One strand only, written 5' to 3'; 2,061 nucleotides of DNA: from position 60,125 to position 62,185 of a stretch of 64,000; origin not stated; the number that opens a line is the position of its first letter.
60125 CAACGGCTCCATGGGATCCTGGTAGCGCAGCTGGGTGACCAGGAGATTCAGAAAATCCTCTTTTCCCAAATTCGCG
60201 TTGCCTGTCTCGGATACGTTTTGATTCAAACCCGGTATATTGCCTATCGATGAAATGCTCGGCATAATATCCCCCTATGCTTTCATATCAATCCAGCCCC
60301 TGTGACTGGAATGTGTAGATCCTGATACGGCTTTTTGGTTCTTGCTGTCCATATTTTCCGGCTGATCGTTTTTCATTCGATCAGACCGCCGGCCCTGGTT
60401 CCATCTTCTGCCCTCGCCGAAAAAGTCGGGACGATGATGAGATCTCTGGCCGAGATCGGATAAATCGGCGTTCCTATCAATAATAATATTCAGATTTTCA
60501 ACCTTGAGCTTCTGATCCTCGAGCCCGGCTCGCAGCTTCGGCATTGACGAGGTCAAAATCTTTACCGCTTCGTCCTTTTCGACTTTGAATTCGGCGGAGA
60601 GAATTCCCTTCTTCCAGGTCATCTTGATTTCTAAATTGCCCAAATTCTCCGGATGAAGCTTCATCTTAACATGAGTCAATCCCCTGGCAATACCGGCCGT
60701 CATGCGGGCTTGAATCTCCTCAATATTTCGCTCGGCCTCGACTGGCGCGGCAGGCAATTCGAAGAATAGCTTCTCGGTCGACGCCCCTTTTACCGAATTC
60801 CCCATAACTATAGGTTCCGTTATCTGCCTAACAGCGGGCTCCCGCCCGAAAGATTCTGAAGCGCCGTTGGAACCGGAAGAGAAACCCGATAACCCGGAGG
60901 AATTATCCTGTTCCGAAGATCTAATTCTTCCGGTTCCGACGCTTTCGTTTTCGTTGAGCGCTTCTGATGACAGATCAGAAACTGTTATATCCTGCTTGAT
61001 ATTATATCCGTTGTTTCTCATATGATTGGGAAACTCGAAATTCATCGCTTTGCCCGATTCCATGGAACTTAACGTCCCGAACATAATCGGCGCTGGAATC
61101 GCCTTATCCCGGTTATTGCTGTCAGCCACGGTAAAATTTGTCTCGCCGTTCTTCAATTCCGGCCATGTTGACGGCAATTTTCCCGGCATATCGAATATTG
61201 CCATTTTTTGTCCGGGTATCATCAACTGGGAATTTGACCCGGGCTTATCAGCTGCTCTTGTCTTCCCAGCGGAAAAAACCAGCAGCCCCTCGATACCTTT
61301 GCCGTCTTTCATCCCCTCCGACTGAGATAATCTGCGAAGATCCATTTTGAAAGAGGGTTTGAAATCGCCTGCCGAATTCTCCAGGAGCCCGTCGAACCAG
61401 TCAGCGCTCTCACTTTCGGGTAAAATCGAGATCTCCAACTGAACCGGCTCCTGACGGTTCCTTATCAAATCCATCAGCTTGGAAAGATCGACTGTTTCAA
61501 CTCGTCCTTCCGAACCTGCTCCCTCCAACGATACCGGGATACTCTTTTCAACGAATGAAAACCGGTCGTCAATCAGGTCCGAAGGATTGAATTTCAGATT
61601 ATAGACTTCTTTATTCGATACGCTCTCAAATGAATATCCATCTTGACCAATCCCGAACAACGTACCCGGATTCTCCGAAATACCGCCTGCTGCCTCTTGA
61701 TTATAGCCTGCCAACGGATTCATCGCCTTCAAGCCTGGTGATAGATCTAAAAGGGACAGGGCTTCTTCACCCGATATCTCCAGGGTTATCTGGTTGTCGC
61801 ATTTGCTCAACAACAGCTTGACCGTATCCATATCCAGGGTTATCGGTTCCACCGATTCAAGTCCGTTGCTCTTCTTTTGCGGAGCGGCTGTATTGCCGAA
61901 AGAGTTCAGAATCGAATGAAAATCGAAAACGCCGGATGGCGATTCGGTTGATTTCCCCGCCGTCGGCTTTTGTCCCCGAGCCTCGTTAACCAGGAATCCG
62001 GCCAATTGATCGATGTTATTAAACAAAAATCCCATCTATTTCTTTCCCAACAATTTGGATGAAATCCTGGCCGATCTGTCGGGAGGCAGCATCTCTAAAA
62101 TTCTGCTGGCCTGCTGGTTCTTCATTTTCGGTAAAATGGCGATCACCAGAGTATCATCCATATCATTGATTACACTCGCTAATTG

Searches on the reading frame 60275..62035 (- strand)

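Call 50: search_protein_families(library=pfam, proteins=[window:60275-62035:-], max_evalue=0.00001)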
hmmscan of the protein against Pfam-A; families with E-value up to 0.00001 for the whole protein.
window:60275-62035:- (586 aa): 1 family
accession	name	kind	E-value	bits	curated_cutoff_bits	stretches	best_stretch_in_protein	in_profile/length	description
PF02120.21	Flg_hook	-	4e-16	59.1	29.8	1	446-517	5-76/85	Flagellar hook-length control protein FliK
